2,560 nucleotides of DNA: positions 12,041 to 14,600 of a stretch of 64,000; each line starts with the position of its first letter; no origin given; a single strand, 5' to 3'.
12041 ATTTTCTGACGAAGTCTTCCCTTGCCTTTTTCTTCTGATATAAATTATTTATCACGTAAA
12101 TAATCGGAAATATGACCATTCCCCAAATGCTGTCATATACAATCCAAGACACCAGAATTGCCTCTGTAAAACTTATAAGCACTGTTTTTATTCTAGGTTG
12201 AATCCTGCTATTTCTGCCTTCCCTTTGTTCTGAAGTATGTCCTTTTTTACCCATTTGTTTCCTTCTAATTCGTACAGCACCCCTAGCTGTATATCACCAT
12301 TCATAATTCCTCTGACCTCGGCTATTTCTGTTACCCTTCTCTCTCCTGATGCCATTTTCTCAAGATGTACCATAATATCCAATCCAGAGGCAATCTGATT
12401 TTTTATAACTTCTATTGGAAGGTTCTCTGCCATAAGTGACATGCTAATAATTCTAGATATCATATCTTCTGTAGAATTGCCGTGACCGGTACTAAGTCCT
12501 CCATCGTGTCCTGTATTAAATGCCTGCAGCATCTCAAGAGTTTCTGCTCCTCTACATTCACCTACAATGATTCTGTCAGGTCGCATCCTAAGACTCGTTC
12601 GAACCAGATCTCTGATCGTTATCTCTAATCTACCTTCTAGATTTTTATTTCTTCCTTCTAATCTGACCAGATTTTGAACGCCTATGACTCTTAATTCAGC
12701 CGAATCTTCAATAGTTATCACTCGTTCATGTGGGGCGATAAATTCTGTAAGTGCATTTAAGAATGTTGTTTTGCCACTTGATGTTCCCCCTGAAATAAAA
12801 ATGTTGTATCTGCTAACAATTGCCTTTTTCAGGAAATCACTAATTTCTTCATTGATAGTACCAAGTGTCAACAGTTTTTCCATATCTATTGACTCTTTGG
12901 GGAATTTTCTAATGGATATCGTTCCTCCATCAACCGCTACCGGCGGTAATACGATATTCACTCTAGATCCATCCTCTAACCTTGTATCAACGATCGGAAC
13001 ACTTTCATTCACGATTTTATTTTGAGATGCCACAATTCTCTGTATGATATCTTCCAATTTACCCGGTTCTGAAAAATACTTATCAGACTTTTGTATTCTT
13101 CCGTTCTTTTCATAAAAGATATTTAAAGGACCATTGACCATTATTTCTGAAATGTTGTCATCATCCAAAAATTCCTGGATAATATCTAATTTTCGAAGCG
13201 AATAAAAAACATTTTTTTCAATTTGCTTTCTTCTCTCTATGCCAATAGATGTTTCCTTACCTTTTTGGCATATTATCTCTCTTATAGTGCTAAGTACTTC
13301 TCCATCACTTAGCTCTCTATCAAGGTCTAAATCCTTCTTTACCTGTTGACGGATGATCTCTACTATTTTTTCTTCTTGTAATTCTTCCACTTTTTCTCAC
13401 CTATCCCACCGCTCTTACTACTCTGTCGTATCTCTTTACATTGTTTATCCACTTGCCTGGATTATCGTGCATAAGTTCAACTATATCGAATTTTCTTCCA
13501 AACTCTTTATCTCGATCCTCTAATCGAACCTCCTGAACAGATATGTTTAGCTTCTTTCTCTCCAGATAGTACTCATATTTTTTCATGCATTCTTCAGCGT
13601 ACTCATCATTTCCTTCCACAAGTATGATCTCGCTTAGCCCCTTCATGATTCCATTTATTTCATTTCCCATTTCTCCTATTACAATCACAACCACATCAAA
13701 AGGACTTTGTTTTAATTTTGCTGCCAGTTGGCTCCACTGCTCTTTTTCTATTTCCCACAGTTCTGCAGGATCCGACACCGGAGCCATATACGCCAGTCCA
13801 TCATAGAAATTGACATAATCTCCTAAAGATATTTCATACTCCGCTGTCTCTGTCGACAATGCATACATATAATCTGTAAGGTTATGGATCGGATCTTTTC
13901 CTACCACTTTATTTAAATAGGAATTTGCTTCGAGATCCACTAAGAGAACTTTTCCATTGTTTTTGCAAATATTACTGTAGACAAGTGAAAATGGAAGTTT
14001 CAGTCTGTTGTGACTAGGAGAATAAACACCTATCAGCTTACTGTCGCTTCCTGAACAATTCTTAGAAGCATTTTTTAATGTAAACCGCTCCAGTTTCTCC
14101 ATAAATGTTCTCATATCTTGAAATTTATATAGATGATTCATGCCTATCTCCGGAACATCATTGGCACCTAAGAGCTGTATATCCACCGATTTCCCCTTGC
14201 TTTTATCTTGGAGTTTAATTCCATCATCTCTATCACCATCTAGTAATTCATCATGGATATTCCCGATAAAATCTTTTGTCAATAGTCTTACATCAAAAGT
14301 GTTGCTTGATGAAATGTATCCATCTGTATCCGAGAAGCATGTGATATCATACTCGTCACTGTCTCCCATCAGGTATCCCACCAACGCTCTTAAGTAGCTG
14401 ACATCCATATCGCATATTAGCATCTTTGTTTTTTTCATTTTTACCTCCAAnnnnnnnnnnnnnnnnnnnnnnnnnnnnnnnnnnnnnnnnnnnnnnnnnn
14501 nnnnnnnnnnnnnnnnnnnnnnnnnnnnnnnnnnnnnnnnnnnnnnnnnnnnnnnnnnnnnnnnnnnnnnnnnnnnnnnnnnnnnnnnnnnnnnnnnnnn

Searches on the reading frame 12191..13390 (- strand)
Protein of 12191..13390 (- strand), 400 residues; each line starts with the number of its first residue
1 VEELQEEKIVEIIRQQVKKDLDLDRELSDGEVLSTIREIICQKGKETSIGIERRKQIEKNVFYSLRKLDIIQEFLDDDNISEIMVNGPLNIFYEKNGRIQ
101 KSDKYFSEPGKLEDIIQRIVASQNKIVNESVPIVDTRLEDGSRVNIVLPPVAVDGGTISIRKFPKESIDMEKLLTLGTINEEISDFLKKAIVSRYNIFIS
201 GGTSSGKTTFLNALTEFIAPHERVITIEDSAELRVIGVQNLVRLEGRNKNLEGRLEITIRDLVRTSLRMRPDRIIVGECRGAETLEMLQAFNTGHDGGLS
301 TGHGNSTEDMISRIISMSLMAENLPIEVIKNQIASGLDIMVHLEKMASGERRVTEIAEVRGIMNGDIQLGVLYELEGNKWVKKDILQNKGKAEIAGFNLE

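Call 4: search_protein_families(library=pfam, proteins=[window:12191-13390:-], max_evalue=0.1)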
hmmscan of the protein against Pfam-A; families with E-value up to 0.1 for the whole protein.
window:12191-13390:- (400 aa): 9 families
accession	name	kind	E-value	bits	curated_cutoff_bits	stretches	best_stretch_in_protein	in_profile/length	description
PF00437.27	T2SSE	-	4.5e-52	177.4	24.9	1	68-340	5-272/370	Type II/IV secretion system protein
PF13555.12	AAA_29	-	0.0019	18.4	27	1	179-223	7-51/61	P-loop containing region of AAA domain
PF13521.12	AAA_28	-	0.025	15.2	27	1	197-217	2-22/164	AAA domain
PF00350.29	Dynamin_N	-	0.025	15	27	1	197-217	1-21/168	Dynamin family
PF00005.33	ABC_tran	-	0.029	15.4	25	0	197-230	14-47/137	ABC transporter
PF01580.24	FtsK_SpoIIIE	-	0.035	14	24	1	188-214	37-59/221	FtsK/SpoIIIE family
PF05049.19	IIGP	-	0.06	12.9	24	0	178-215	19-56/375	Interferon-inducible GTPase (IIGP)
PF19975.5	DO-GTPase1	-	0.085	12.5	27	0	199-229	2-32/271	Double-GTPase 1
PF00503.26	G-alpha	-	0.098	12.2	48.8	0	191-242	18-66/333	G-protein alpha subunit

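Call 58: search_protein_families(library=ncbifam, proteins=[window:12191-13390:-], max_evalue=0.01)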
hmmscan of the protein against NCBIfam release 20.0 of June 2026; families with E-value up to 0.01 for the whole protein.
window:12191-13390:- (400 aa): 20 families
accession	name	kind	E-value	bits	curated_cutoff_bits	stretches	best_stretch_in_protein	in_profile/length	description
TIGR03819.1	heli_sec_ATPase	hypoth_equivalog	2.2e-81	273.7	373.15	1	45-357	29-339/340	TadA family conjugal transfer-associated ATPase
TIGR02788.1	VirB11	equivalog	5e-67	226.1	249.95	2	180-356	130-306/308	P-type DNA transfer ATPase VirB11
TIGR02782.1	TrbB_P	equivalog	4.9e-61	206.7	304.55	1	71-367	14-301/303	P-type conjugative transfer ATPase TrbB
NF010475.0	PRK13900.1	equivalog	1.2e-56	192.2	389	2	174-357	140-323/333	type IV secretion system ATPase VirB11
NF058587.1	archaellum_moto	equivalog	2.2e-52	178.5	550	1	11-364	94-438/527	archaellum flagellar ATPase motor FlaI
NF010469.0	PRK13894.1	subfamily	1.7e-51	175.5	508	1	69-367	25-315/320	conjugal transfer ATPase TrbB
NF010407.0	PRK13833.1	subfamily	3.9e-44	151.4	499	1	73-368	24-309/323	conjugal transfer protein TrbB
NF010425.0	PRK13851.1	equivalog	3.4e-37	128.1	461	2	180-317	148-283/344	type IV secretion system protein VirB11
NF053672.1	bindosome_BasE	exception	9.1e-37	126.9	1000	1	52-358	120-429/512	bindosome assembly system ATPase subunit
NF041000.1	ATPase_ComGA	equivalog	5e-17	61.8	300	1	178-325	111-253/267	competence type IV pilus ATPase ComGA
TIGR01420.1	pilT_fam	subfamily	2.3e-16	60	319.1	1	75-352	9-276/343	PilT/PilU family type 4a pilus ATPase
TIGR02533.1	type_II_gspE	equivalog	6.4e-16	58.1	630.25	1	154-318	204-360/486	type II secretion system ATPase GspE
NF007755.0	PRK10436.1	equivalog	2.2e-15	56.3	617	1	172-319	197-337/465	type II secretion system protein GspE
TIGR02538.1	type_IV_pilB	equivalog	2.2e-14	53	675.65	1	158-323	281-438/564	type IV-A pilus assembly ATPase PilB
TIGR02525.1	plasmid_TraJ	equivalog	4.1e-12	45.7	368.3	1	197-318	152-273/372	plasmid transfer ATPase TraJ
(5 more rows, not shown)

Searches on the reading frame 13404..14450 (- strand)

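Call 4: search_protein_families(library=pfam, proteins=[window:13404-14450:-], max_evalue=0.1)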
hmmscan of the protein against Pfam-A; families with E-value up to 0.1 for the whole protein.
window:13404-14450:- (349 aa): 1 family
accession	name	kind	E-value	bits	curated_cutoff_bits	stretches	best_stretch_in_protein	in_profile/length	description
PF19785.4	UPF0738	-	0.073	13.5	27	0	233-293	55-114/117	Family of unknown function (UPF0738)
